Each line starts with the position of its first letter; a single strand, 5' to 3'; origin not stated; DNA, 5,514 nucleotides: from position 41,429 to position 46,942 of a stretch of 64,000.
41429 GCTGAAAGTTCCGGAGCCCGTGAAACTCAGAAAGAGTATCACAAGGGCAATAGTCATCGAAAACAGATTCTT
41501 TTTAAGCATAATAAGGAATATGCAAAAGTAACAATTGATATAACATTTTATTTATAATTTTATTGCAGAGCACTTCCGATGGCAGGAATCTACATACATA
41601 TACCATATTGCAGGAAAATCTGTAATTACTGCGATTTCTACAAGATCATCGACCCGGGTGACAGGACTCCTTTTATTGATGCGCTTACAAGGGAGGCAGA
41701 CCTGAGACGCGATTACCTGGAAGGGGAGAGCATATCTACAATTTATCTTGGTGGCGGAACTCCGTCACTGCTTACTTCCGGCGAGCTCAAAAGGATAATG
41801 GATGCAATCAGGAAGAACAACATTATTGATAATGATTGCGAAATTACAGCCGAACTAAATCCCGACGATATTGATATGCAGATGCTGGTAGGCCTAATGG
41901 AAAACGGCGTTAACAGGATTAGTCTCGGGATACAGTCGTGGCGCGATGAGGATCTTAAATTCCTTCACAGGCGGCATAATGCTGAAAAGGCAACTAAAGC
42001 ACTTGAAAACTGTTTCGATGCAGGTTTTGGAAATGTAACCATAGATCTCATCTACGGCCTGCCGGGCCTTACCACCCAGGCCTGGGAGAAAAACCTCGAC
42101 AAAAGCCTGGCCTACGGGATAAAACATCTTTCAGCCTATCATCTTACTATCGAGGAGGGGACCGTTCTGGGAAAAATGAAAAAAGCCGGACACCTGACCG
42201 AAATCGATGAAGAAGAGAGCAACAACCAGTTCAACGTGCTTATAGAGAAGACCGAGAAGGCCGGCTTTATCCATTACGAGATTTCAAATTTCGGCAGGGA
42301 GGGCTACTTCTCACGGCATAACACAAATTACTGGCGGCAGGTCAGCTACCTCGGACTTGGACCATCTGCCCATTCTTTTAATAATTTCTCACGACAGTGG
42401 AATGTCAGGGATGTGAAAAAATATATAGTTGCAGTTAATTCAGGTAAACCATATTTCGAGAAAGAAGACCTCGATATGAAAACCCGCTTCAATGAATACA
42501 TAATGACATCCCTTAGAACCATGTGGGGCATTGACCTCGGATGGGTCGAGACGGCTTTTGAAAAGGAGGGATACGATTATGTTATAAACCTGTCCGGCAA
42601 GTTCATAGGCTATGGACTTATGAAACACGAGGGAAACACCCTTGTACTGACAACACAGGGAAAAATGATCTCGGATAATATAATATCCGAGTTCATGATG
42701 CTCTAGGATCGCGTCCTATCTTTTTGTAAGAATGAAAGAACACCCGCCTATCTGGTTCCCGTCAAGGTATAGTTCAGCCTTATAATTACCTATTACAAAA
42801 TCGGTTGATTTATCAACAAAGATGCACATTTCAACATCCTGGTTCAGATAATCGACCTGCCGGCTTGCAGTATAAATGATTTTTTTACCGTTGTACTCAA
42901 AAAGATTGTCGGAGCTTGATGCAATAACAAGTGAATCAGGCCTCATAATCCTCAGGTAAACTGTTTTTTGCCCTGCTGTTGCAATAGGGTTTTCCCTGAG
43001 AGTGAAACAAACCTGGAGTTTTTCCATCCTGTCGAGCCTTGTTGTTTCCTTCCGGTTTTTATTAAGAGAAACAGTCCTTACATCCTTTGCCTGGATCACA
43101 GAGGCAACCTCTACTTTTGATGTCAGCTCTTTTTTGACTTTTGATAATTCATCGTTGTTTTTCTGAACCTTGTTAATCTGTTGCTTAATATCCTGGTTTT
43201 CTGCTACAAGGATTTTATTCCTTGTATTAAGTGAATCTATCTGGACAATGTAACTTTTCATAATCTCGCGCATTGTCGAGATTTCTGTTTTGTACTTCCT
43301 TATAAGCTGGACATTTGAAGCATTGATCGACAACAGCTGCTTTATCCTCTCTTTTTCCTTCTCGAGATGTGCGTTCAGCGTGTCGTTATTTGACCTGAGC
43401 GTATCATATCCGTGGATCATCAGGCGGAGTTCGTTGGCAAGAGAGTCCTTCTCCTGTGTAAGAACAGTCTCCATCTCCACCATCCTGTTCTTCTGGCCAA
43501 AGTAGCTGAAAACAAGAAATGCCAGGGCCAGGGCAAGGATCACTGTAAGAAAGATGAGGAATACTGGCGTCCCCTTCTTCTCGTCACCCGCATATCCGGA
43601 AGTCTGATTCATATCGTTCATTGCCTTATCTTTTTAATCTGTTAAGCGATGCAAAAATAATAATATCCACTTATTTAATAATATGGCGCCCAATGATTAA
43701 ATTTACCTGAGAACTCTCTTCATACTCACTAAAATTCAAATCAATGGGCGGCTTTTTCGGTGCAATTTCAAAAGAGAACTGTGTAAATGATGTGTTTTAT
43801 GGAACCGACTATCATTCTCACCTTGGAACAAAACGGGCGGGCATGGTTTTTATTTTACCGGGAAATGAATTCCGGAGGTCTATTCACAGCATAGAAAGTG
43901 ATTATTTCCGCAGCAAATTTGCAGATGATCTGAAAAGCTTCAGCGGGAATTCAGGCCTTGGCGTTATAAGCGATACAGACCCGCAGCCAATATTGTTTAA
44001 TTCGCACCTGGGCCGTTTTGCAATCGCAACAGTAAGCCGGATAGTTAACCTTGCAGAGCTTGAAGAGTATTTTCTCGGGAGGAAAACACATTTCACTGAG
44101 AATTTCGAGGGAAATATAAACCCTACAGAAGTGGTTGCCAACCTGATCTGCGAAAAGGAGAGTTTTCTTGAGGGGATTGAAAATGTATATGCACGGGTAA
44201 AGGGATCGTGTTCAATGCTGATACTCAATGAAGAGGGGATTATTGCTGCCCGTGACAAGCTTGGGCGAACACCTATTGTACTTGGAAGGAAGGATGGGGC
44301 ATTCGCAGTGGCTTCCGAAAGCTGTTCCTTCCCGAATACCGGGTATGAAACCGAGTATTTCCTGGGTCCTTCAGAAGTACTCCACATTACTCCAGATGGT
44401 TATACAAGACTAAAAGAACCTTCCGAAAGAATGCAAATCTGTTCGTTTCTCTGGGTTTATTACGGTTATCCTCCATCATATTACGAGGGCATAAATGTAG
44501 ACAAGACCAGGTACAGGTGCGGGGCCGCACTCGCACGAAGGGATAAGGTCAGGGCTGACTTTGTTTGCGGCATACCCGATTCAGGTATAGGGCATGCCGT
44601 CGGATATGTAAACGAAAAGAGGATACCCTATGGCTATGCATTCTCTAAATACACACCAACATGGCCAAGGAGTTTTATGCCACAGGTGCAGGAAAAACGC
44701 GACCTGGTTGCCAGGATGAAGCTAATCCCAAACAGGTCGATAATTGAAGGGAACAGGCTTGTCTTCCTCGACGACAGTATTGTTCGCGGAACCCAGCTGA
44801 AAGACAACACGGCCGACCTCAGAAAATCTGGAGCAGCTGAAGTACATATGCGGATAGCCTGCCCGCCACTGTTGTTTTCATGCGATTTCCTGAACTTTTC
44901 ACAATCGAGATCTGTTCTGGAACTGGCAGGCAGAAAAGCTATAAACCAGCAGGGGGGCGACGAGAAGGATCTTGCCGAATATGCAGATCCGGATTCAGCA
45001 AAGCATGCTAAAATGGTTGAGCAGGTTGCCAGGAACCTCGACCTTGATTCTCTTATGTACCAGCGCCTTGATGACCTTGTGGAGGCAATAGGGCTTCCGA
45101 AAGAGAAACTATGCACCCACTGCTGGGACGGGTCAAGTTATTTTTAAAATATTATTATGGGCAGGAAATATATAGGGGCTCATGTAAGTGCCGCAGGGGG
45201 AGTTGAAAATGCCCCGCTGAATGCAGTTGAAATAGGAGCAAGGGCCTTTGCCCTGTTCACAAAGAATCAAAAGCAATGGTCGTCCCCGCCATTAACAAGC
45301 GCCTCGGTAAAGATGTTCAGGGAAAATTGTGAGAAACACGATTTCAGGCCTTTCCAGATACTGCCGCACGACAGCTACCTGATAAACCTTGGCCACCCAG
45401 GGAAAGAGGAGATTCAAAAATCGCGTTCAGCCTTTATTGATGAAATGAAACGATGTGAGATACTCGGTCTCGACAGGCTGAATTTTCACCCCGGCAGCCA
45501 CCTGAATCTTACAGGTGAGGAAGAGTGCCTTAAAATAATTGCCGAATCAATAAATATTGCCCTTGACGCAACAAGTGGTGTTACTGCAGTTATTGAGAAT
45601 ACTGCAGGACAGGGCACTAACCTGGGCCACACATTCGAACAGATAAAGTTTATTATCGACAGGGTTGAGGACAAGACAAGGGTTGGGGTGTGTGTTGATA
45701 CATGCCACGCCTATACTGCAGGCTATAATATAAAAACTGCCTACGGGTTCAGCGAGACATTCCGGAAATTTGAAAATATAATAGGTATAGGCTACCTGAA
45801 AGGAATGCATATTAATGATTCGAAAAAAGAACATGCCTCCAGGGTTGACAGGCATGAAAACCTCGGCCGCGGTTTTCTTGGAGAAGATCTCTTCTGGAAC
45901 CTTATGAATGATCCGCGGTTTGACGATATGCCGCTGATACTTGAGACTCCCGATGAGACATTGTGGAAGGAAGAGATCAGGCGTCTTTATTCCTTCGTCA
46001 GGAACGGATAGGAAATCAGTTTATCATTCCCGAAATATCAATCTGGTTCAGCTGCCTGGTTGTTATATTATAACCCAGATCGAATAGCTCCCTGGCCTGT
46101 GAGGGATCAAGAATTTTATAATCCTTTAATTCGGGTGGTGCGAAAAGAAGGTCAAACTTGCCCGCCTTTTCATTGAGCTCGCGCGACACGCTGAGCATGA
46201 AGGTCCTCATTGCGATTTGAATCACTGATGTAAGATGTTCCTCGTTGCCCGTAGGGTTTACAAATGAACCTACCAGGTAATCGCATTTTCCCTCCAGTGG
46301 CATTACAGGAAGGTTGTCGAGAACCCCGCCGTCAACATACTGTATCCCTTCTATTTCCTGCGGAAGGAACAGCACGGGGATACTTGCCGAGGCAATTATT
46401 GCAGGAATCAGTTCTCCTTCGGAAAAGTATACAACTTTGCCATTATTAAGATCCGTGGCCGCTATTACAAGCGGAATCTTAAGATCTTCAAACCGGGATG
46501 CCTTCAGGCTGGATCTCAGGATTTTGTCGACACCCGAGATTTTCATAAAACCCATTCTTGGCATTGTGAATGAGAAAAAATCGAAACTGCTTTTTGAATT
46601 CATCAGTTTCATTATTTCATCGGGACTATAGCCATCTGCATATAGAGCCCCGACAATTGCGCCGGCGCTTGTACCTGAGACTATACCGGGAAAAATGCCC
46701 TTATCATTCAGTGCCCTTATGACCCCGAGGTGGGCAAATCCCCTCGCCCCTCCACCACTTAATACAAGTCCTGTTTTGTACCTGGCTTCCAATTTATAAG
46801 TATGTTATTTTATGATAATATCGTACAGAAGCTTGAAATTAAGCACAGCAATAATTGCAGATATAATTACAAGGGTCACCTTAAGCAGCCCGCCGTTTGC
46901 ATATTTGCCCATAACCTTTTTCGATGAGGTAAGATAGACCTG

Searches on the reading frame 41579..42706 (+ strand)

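Call 81: search_protein_families(library=pfam, proteins=[window:41579-42706:+], max_evalue=0.00001)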
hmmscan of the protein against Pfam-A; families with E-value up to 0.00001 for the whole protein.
window:41579-42706:+ (375 aa): 1 family
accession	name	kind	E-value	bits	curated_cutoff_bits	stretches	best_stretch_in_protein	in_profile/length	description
PF04055.27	Radical_SAM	-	6.6e-24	85.4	29.5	1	5-172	1-162/166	Radical SAM superfamily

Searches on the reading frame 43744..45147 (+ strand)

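Call 81: search_protein_families(library=pfam, proteins=[window:43744-45147:+], max_evalue=0.00001)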
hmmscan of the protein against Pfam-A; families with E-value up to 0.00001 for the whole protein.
window:43744-45147:+ (467 aa): 1 family
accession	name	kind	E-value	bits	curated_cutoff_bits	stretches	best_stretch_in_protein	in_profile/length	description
PF13537.11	GATase_7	-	1.8e-10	41.3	25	1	76-194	9-119/123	Glutamine amidotransferase domain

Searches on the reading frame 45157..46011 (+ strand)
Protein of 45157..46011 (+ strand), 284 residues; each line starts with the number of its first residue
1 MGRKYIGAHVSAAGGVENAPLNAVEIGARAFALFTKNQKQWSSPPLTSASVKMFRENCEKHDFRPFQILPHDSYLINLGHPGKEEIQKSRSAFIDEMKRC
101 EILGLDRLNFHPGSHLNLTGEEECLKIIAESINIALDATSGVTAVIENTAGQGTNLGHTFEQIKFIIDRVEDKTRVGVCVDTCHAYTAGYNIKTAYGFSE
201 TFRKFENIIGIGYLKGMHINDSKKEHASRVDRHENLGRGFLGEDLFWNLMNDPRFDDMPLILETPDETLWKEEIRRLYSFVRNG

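Call 81: search_protein_families(library=pfam, proteins=[window:45157-46011:+], max_evalue=0.00001)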
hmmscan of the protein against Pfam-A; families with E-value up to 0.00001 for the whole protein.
window:45157-46011:+ (284 aa): 1 family
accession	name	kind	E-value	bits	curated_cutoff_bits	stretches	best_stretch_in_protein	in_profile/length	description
PF01261.30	AP_endonuc_2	-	6.9e-62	209.8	31.1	1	22-279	3-248/249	Xylose isomerase-like TIM barrel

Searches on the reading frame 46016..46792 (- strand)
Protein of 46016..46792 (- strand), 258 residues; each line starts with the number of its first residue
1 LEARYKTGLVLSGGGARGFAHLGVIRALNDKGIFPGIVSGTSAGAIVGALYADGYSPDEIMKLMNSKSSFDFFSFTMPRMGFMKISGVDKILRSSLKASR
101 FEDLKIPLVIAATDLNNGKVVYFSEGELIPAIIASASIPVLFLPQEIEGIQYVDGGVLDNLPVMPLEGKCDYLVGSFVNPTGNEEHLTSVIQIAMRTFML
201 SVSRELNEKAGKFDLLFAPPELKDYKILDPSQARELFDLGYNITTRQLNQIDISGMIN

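Call 81: search_protein_families(library=pfam, proteins=[window:46016-46792:-], max_evalue=0.00001)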
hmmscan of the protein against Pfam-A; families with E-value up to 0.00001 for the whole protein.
window:46016-46792:- (258 aa): 1 family
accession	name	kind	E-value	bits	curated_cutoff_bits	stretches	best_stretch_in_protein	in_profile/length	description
PF01734.28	Patatin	-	2.2e-38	132.8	27.7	1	9-166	1-190/191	Patatin-like phospholipase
